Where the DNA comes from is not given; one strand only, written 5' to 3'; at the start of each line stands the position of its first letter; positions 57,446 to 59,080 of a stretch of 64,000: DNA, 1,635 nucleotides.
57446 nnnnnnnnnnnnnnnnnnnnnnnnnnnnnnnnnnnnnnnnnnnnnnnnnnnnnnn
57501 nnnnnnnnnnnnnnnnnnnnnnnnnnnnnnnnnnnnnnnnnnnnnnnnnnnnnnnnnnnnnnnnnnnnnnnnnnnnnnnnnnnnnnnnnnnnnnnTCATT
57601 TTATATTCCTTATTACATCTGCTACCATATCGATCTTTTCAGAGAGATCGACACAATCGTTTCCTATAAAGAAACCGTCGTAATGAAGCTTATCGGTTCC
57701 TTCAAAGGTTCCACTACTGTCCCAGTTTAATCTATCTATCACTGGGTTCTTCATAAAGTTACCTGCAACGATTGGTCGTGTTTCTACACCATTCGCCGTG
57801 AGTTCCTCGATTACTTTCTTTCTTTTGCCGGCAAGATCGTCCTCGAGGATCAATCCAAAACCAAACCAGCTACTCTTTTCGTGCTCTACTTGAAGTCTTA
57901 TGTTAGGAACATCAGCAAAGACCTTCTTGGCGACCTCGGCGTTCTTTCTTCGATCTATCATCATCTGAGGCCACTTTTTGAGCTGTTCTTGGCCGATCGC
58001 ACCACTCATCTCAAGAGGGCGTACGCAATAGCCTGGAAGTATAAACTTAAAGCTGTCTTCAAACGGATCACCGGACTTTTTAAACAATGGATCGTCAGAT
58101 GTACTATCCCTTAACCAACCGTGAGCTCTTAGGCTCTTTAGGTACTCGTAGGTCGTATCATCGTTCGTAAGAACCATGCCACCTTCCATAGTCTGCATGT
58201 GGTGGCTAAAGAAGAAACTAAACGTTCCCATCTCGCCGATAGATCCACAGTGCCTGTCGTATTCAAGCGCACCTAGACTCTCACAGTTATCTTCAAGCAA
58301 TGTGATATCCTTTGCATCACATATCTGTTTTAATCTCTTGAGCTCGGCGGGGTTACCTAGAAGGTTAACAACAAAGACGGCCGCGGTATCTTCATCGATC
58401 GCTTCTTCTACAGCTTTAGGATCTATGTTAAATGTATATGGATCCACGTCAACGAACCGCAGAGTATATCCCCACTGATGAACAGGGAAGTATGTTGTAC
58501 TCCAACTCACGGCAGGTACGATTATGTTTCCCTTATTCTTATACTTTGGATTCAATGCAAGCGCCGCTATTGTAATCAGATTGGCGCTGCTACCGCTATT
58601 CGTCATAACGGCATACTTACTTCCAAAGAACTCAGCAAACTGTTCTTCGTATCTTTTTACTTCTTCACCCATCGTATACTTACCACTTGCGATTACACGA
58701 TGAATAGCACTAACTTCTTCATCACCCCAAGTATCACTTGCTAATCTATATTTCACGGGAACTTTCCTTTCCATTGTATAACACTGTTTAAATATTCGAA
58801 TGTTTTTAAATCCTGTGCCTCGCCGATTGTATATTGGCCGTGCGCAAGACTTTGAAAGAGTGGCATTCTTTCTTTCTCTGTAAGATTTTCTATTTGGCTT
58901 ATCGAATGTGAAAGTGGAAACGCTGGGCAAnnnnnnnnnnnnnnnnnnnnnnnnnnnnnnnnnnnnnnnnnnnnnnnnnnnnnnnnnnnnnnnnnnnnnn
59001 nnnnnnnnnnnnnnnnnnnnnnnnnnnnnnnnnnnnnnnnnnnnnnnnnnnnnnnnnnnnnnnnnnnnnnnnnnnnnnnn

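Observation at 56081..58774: GDP-mannose 4,6-dehydratase plus DegT aminotransferase: a GDP-perosamine-like 6-deoxy-aminosugar route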

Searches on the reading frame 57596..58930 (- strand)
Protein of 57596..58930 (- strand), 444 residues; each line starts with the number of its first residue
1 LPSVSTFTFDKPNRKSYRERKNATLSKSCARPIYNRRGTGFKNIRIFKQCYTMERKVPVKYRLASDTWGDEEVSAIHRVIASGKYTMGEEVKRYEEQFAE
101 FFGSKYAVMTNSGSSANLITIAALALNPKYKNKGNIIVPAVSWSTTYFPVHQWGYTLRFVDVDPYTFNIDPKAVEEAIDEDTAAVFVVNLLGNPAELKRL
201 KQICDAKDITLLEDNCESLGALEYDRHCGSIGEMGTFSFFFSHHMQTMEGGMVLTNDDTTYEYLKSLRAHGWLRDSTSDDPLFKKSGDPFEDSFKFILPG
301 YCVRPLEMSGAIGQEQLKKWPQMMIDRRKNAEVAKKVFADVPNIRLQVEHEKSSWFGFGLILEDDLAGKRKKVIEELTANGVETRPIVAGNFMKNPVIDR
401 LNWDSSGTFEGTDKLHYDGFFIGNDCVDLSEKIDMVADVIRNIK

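Call 4: search_protein_families(library=pfam, proteins=[window:57596-58930:-], max_evalue=0.01)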
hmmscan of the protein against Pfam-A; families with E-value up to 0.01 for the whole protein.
window:57596-58930:- (444 aa): 4 families
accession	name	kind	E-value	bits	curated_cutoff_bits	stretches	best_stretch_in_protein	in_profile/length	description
PF01041.23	DegT_DnrJ_EryC1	-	3e-77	260.7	19.8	1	69-422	4-341/360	DegT/DnrJ/EryC1/StrS aminotransferase family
PF00266.25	Aminotran_5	-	1.9e-08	34.1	21.5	1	74-225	28-186/371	Aminotransferase class-V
PF01212.27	Beta_elim_lyase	-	5.8e-06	26.3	27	1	85-216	28-170/288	Beta-eliminating lyase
PF01053.26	Cys_Met_Meta_PP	-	0.0032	16.5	27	1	93-216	56-175/381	Cys/Met metabolism PLP-dependent enzyme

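Call 6: search_protein_families(library=ncbifam, proteins=[window:57596-58774:-], max_evalue=0.01)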
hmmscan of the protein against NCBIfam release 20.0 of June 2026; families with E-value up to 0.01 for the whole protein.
window:57596-58774:- (392 aa): 22 families
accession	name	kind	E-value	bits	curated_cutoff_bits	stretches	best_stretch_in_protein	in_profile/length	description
NF011936.0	PRK15407.1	equivalog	8.8e-71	238.9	423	1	16-390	44-434/440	lipopolysaccharide biosynthesis protein RfbH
TIGR03588.1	PseC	equivalog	4.6e-53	180.5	423.5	1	18-332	11-323/380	UDP-4-amino-4,6-dideoxy-N-acetyl-beta-L-altrosamine transaminase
TIGR04181.1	NHT_00031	hypoth_equivalog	6.7e-42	143.6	420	1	23-336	15-326/359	LegC family aminotransferase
NF008658.2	PRK11658.1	equivalog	3.6e-37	127.9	631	1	14-331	10-319/379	UDP-4-amino-4-deoxy-L-arabinose aminotransferase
TIGR04427.1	PLP_DesI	equivalog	1.1e-30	107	650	1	36-223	51-232/390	dTDP-4-dehydro-6-deoxyglucose aminotransferase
NF008687.0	PRK11706.1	equivalog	2.3e-30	105.6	375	1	17-330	10-314/375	dTDP-4-amino-4,6-dideoxygalactose transaminase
TIGR02379.1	ECA_wecE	subfamily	9.4e-24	83.8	434.85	1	19-330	12-315/376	dTDP-4-amino-4,6-dideoxy-D-glucose transaminase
TIGR03235.1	DNA_S_dndA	equivalog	6.9e-06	25.6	480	1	37-177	42-189/353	cysteine desulfurase DndA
TIGR01979.1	sufS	subfamily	2.1e-05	23.6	475.1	1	18-209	43-238/403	SufS family cysteine desulfurase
NF047599.1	SerpalmtaseBetaP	equivalog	2.6e-05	23.1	500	1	28-170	82-218/394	serine palmitoyltransferase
TIGR01326.1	OAH_OAS_sulfhy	subfamily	0.00015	20.7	495.1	1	42-166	62-182/418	O-acetylhomoserine aminocarboxypropyltransferase/cysteine synthase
TIGR00707.1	argD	subfamily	0.00047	19.1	410.05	1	30-163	63-211/381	acetylornithine/succinylornithine family transaminase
NF041364.1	GntC_guanitoxin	equivalog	0.00052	19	415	1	71-143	74-147/356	guanitoxin biosynthesis PLP-dependent (S)-gamma-hydroxy-L-arginine cyclodehydratase GntC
TIGR03402.1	FeS_nifS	equivalog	0.00093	18.1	530.75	1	35-173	40-183/379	cysteine desulfurase NifS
NF000586.1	PRK00011.1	subfamily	0.0011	17.8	335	1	44-213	69-241/404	serine hydroxymethyltransferase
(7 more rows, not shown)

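Call 7: search_solved_structures(query=window:57596-58774:-, max_evalue=1e-10, show_alignments=3)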
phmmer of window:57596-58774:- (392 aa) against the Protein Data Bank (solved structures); distinct sequences matched with E-value up to 1e-10: 55.
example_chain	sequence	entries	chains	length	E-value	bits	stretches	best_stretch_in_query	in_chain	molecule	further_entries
2gms_A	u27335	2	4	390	1.4e-117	396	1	7-388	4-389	Putative pyridoxamine 5-phosphate-dependent dehydrase, Wbdk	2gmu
3b8x_A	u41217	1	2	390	1.4e-116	392.8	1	7-388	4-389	Pyridoxamine 5-phosphate-dependent dehydrase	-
2r0t_A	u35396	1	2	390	2.6e-116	391.9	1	7-388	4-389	Pyridoxamine 5-phosphate-dependent dehydrase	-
3gr9_A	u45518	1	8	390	6.8e-116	390.5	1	7-388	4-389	ColD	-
3bcx_A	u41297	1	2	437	1.2e-41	146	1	18-371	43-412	CDP-6-deoxy-L-threo-D-glycero-4-hexulose-3-dehydrase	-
3bb8_A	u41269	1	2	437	2.2e-40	141.9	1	18-371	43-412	CDP-4-keto-6-deoxy-D-glucose-3-dehydrase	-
7b0m_AAA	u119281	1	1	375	2.8e-33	118.5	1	15-390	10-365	Sugar aminotransferase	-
7b0d_A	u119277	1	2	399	1.1e-31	113.3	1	21-220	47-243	Glutamine--scyllo-inositol transaminase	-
9wvy_A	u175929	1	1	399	3.8e-31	111.5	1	14-282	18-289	Putative NDP-4-keto-6-deoxyglucose-3-dehydratase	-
8vr3_A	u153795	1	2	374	7.5e-30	107.2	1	11-223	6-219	DegT/DnrJ/EryC1/StrS aminotransferase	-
8vr5_A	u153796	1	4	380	8.4e-30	107.1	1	11-223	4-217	DegT/DnrJ/EryC1/StrS aminotransferase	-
8sng_A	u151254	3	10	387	6.7e-29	104.1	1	14-332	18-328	UDP-4-amino-4-deoxy-L-arabinose--oxoglutarate aminotransferase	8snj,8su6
3bn1_A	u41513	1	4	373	3.6e-28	101.7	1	34-337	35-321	Perosamine synthetase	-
3dr7_A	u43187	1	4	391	4.3e-28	101.4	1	34-337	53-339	Putative perosamine synthetase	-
3dr4_A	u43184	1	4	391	6e-28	101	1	34-337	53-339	Putative perosamine synthetase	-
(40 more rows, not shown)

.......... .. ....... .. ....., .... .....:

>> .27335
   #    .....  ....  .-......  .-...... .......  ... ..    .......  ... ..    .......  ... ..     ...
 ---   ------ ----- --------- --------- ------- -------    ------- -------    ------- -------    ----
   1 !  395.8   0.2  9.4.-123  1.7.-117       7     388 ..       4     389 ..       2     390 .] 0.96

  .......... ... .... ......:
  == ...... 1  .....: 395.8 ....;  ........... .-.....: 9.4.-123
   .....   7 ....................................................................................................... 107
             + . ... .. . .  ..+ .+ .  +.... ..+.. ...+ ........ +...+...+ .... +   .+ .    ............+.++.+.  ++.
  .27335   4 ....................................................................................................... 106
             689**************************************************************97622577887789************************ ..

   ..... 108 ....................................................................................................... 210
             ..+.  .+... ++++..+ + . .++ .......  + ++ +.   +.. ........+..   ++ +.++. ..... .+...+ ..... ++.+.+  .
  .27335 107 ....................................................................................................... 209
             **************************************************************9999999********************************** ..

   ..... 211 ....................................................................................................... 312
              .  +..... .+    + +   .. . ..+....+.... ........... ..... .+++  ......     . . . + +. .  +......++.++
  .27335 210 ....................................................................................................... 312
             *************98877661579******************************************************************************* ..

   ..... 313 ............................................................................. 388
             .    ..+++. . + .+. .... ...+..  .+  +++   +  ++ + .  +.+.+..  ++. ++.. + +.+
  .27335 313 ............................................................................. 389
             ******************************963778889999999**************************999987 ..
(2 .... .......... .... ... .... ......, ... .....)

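Call 11: search_dna_similar(query=window:57596-58774:-, collection=phages, mode=protein, max_rows=30)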
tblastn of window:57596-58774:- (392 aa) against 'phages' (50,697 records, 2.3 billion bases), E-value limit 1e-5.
Records with a match: 82; places in all: 87; records where one place covers at least 80% of the query: 59.
Best place of each record, by identity: <60% 82.
By first word of the organism name: Synechococcus 54; Salmonella 5; uncultured 4; Stenotrophomonas 4; Flavobacterium 4; Marine 3; Bacteriophage 2; Aphanizomenon 2; Pseudomonas 1; Planktothrix 1; and 2 more.
By host as written in the record: - 55; Synechococcus sp. MW02 4; Stenotrophomonas maltophilia 4; Flavobacterium sp. LMO8 4; Synechococcus sp. 3; Salmonella enterica subsp. enterica serovar Kentucky 3; Homo sapiens 2; Synechococcus sp. LTWRED 1; and 6 more.
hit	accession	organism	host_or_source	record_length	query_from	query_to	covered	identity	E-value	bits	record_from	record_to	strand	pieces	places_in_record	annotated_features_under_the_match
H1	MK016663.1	Synechococcus phage S-H68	Synechococcus sp. LTWRED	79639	16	392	96%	32.6%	2e-45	172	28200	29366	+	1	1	CDP-4-dehydro-6-deoxy-D-glucose 3-dehydratase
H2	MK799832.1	Synechococcus phage S-B05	Synechococcus sp. MW02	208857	16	392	96%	32.6%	2e-45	172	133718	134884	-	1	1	hypothetical protein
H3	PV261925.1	Synechococcus phage RB11-B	Synechococcus sp. MW02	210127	16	392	96%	32.6%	2e-45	172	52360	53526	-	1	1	DegT/DnrJ/EryC1/StrS aminotransferase family protein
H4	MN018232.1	Synechococcus phage S-B43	Synechococcus sp. MW02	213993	16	392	96%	32.6%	2e-45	172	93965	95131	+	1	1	hypothetical protein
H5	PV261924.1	Synechococcus phage RN05-S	Synechococcus sp. MW02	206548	16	392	96%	32.3%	8e-45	171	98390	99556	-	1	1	DegT/DnrJ/EryC1/StrS aminotransferase family protein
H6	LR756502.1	uncultured phage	metagenomic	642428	27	372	88%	35.1%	6e-49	183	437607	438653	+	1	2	record has no annotation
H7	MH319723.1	Marine virus AG-345-D19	single cell amplified by WGA-X; seawater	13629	6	390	98%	29.9%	1e-37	150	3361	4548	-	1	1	record has no annotation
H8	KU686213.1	Synechococcus phage S-CAM7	Synechococcus sp.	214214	27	372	88%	33.0%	2e-44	170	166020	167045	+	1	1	putative CDP-4-keto-6-deoxy-D-glucose-3-dehydrase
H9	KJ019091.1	Synechococcus phage ACG-2014f_Syn7803US26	-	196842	27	391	93%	31.0%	2e-45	173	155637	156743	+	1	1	hypothetical protein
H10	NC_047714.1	Synechococcus phage ACG-2014f_Syn7803US26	-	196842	27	391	93%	31.0%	2e-45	173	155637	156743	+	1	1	aminotransferase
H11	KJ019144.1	Synechococcus phage ACG-2014f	-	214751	27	391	93%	31.0%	2e-45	173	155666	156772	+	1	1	hypothetical protein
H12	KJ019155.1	Synechococcus phage ACG-2014f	-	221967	27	391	93%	31.0%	2e-45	173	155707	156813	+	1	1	hypothetical protein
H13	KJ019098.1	Synechococcus phage ACG-2014f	-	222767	27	391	93%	31.0%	2e-45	173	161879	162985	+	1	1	hypothetical protein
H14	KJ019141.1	Synechococcus phage ACG-2014f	-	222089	27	391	93%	31.0%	3e-45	172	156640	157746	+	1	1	hypothetical protein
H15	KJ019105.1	Synechococcus phage ACG-2014f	-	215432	27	391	93%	31.0%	3e-45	172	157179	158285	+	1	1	hypothetical protein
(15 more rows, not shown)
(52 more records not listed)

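Call 13: find_homologous_proteins(query=window:57596-58774:-, max_evalue=1e-30)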
Query window:57596-58774:- (392 aa): 8000 proteins with E <= 1e-30 among 8000 candidates; the best 120 are listed.
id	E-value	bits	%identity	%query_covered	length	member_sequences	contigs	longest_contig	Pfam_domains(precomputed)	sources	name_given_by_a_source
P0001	3.5e-258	874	96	100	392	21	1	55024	PF00266.26,PF01212.28,PF01041.24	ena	-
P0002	6.3e-241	817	88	100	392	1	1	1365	PF00155.28,PF00266.26,PF01212.28,PF01053.27,PF01041.24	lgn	-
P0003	8.5e-241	817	88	100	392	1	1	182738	PF00155.28,PF00266.26,PF01212.28,PF01053.27,PF01041.24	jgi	jgi:CDP-6-deoxy-D-xylo-4-hexulose-3-dehydrase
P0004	3.1e-240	815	88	100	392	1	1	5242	PF00155.28,PF00266.26,PF01212.28,PF01041.24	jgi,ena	-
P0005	6.0e-225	764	83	100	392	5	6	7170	PF00155.28,PF00266.26,PF01212.28,PF01041.24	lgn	-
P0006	6.9e-219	744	83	98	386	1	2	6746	PF00266.26,PF01041.24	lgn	-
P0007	1.1e-216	737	82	98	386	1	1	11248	PF00155.28,PF00266.26,PF01212.28,PF01041.24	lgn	-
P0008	1.1e-216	737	82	100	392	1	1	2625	PF00155.28,PF00266.26,PF01212.28,PF01041.24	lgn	-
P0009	4.2e-215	732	80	100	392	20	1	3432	PF00266.26,PF01041.24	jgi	jgi:CDP-4-dehydro-6-deoxyglucose reductase, E1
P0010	5.3e-215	732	80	100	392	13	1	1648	PF01212.28,PF01041.24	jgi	jgi:CDP-6-deoxy-D-xylo-4-hexulose-3-dehydrase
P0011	1.8e-212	723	80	100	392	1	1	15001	PF00266.26,PF01041.24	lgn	-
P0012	4.6e-212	722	80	98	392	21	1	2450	PF00155.28,PF00266.26,PF01041.24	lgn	-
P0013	4.8e-210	715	79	100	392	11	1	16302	PF00155.28,PF00266.26,PF01212.28,PF01041.24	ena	-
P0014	5.2e-210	715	81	98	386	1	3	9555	PF00155.28,PF00266.26,PF01212.28,PF01041.24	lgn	-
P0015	4.2e-209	712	79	98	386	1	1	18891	PF01212.28,PF01053.27,PF01041.24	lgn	-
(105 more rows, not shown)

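Call 14: find_related_loci(query=window:57596-58774:-, collection=viral_contigs, flank=10000)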
Query window:57596-58774:- (392 aa) in viral_contigs; peptide patterns used: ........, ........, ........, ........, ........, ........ (x = any residue, [..] = any of these).
102 stretches matched a pattern; 58 encode a relative of the query (tblastn E <= 1e-3); 58 distinct loci.
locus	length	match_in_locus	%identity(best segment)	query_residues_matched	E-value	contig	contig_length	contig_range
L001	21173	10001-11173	88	1-391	0e+0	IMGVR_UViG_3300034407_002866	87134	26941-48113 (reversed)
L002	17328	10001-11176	88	1-392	0e+0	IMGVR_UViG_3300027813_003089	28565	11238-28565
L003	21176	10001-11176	88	1-392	0e+0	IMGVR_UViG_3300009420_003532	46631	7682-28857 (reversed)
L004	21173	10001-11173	88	1-391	0e+0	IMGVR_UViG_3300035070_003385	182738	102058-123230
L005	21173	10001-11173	83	1-391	0e+0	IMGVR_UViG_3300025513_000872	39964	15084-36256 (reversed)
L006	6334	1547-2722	78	1-392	0e+0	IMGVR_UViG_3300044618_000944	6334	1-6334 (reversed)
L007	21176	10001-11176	78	1-392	0e+0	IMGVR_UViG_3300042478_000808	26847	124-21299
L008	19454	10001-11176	78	1-392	0e+0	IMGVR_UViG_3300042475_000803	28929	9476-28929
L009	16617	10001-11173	76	3-392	0e+0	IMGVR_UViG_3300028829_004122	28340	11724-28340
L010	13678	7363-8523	77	7-392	0e+0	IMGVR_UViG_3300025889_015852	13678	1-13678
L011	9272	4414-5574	77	7-392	0e+0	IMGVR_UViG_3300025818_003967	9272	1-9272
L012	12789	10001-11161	77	7-392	0e+0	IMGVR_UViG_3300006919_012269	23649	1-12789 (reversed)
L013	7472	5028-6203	77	1-392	0e+0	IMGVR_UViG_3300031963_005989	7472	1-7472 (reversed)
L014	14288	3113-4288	77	1-392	0e+0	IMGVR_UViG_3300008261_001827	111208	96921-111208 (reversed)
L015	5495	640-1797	78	7-392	0e+0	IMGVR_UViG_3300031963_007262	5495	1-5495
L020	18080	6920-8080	57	7-391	1e-148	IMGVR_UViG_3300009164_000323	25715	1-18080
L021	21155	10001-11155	57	9-391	6e-144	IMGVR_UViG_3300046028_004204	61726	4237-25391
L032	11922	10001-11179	55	1-391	1e-141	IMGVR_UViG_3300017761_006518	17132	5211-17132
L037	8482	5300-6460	54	7-391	3e-140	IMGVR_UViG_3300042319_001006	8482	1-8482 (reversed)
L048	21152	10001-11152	54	7-382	1e-131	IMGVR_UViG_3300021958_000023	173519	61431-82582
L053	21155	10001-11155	49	2-389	6e-121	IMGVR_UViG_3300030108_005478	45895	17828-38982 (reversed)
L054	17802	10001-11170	54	7-388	6e-137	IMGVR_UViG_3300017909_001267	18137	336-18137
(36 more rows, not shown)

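Call 27: search_protein_families(library=phrogs, proteins=[window:57596-58774:-], max_evalue=0.001)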
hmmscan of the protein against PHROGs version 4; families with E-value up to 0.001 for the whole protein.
window:57596-58774:- (392 aa): 2 families
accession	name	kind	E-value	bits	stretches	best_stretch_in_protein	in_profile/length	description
phrog_3139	-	other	2.2e-64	218.8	1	21-352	21-352/387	aminotransferase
phrog_12787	-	unknown function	0.00054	20.2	1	56-186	70-203/387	-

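Call 37: get_annotated_region(hit=H8, flank=7000)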
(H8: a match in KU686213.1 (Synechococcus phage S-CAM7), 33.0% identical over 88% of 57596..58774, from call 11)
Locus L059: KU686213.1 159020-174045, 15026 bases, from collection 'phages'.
description: Synechococcus phage S-CAM7 isolate 0910SB42, complete genome.
organism: Synechococcus phage S-CAM7 (NCBI taxid 1883368)
taxonomy: Viruses; Duplodnaviria; Heunggongvirae; Uroviricota; Caudoviricetes; Kyanoviridae; Mazuvirus; Mazuvirus scam7
host: Synechococcus sp.; source: -; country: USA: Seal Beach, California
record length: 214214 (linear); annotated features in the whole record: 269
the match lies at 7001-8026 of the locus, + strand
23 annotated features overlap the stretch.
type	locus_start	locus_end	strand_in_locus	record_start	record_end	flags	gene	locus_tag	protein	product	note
CDS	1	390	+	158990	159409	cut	-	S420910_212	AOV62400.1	hypothetical protein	-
CDS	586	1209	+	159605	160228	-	-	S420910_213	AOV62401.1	hypothetical protein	-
CDS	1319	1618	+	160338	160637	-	-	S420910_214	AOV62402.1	hypothetical protein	-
CDS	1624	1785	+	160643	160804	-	-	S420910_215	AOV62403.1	hypothetical protein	-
CDS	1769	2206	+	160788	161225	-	-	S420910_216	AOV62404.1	peptide deformylase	-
CDS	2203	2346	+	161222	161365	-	-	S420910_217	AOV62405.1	hypothetical protein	-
CDS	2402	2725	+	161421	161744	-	-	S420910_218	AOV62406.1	hypothetical protein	-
CDS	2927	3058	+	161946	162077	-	-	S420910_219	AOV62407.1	hypothetical protein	-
CDS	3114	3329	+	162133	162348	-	-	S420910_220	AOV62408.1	hypothetical protein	-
CDS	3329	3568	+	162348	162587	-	-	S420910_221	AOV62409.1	hypothetical protein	-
CDS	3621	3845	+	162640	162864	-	-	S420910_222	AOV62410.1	hypothetical protein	-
CDS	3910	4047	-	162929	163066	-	-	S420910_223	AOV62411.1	hypothetical protein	-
CDS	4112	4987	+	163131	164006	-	-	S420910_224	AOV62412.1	hypothetical protein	-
CDS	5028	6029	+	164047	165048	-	-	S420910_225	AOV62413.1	GDP-mannose 4,6-dehydratase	-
CDS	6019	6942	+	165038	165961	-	-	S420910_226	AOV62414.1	GDP-L-fucose synthetase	-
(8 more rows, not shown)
